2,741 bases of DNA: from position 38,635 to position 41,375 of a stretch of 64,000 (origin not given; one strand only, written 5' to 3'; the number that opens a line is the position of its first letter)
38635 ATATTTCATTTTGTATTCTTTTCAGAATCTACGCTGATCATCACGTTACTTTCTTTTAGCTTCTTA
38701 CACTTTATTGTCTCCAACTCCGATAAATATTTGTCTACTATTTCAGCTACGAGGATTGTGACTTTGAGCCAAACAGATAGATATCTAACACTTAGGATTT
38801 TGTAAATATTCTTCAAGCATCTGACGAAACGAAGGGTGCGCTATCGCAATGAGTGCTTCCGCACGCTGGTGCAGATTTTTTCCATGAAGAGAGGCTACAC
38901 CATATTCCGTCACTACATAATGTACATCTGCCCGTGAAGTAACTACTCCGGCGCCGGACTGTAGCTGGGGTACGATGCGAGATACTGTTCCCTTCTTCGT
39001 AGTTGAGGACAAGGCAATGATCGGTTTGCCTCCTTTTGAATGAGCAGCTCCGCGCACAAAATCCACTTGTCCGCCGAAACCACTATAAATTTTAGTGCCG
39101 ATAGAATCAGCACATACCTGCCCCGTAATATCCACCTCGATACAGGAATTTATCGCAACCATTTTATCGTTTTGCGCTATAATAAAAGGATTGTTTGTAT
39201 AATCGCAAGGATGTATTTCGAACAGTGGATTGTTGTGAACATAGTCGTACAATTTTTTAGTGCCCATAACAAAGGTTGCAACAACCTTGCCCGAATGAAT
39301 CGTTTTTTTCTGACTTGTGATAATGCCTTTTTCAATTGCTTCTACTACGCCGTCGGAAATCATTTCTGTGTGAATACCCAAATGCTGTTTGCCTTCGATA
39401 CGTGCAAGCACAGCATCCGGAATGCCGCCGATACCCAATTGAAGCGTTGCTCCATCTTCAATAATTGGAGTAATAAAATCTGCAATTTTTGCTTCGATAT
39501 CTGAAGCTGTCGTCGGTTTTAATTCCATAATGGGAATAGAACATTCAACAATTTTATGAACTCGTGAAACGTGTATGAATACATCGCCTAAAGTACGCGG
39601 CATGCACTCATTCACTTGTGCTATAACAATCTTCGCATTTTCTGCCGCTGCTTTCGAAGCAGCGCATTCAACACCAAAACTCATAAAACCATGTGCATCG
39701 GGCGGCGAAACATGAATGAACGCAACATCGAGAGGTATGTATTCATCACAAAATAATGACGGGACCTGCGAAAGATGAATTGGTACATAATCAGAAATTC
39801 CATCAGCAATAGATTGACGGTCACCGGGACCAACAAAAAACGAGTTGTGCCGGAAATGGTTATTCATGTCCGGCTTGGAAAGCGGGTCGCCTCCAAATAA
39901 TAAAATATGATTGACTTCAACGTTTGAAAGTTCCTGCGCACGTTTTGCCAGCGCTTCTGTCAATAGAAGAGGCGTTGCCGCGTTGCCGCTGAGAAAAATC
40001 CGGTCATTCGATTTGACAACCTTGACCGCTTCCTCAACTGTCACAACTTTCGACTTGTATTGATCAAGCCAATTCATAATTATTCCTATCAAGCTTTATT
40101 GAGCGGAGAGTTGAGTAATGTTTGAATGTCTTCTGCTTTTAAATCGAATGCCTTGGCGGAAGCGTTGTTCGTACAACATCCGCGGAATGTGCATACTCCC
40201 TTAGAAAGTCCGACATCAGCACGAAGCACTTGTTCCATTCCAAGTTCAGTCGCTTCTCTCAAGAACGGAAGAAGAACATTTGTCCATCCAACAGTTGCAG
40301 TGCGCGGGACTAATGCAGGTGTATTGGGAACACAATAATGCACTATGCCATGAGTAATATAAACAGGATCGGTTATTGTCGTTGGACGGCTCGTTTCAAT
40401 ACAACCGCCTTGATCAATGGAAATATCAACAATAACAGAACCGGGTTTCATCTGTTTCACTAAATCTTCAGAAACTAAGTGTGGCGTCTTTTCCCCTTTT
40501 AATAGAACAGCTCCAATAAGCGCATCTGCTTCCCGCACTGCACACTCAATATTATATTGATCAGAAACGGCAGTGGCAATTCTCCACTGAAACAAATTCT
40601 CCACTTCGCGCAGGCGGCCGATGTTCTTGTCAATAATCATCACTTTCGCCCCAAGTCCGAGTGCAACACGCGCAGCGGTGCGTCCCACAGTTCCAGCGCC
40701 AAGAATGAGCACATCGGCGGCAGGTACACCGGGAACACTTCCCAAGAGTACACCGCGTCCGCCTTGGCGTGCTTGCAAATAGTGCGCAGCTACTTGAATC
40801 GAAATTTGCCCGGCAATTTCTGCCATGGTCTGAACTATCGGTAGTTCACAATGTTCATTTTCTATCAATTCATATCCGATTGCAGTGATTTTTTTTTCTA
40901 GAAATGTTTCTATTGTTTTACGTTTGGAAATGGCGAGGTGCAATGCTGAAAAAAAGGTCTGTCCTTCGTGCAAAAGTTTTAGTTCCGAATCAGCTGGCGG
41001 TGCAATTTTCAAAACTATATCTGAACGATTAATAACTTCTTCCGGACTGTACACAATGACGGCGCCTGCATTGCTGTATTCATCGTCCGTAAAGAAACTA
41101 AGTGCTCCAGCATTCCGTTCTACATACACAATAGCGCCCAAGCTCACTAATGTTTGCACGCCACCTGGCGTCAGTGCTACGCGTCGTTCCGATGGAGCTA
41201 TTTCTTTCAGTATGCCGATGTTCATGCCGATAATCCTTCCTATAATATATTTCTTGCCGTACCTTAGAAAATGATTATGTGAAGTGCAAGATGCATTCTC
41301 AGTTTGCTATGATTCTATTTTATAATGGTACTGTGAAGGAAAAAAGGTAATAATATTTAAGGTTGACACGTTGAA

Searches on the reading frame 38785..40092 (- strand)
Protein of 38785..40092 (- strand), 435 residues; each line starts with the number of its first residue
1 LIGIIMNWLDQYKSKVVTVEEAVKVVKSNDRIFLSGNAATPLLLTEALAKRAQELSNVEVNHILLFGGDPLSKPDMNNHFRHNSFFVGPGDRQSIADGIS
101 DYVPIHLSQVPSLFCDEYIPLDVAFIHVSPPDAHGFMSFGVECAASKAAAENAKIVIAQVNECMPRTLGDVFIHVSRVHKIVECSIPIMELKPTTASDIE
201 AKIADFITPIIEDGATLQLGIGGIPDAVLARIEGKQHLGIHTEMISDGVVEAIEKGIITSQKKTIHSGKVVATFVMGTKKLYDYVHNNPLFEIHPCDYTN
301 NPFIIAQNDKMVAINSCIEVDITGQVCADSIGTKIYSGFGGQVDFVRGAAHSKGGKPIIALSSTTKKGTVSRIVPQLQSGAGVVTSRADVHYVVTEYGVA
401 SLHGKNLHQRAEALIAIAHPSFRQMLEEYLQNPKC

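Call 47: search_protein_families(library=pfam, proteins=[window:38785-40092:-], max_evalue=0.001)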
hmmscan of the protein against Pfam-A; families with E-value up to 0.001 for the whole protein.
window:38785-40092:- (435 aa): 3 families
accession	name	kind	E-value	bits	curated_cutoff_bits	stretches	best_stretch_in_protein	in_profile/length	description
PF13336.12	AcetylCoA_hyd_C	-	4.1e-71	238.3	23.7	1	277-429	1-153/154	Acetyl-CoA hydrolase/transferase C-terminal domain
PF02550.21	AcetylCoA_hydro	-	3e-37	129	24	1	11-183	4-188/198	Acetyl-CoA hydrolase/transferase N-terminal domain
PF16957.11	Mal_decarbox_Al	-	0.00082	18.2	25.4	0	118-189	136-209/546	Malonate decarboxylase, alpha subunit, transporter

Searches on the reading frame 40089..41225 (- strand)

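Call 47: search_protein_families(library=pfam, proteins=[window:40089-41225:-], max_evalue=0.001)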
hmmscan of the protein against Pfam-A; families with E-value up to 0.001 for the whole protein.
window:40089-41225:- (378 aa): 6 families
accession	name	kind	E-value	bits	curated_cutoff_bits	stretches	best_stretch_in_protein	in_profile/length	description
PF01262.27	AlaDh_PNT_C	-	1.1e-73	247.6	23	1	142-353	1-213/214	Alanine dehydrogenase/PNT, C-terminal domain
PF05222.21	AlaDh_PNT_N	-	5.5e-39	133.9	30.4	1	4-138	1-136/136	Alanine dehydrogenase/PNT, N-terminal domain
PF02826.25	2-Hacid_dh_C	-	5.2e-10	39.4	25.1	1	169-269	36-127/178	D-isomer specific 2-hydroxyacid dehydrogenase, NAD binding domain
PF02254.24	TrkA_N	-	2.3e-05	25.1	23.8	1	172-239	1-69/116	TrkA-N domain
PF01488.26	Shikimate_DH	-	0.00015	22.3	24.3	1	169-270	12-113/138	Shikimate / quinate 5-dehydrogenase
PF03807.23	F420_oxidored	-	0.00021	22.3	21.6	0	173-269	3-92/94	NADP oxidoreductase coenzyme F420-dependent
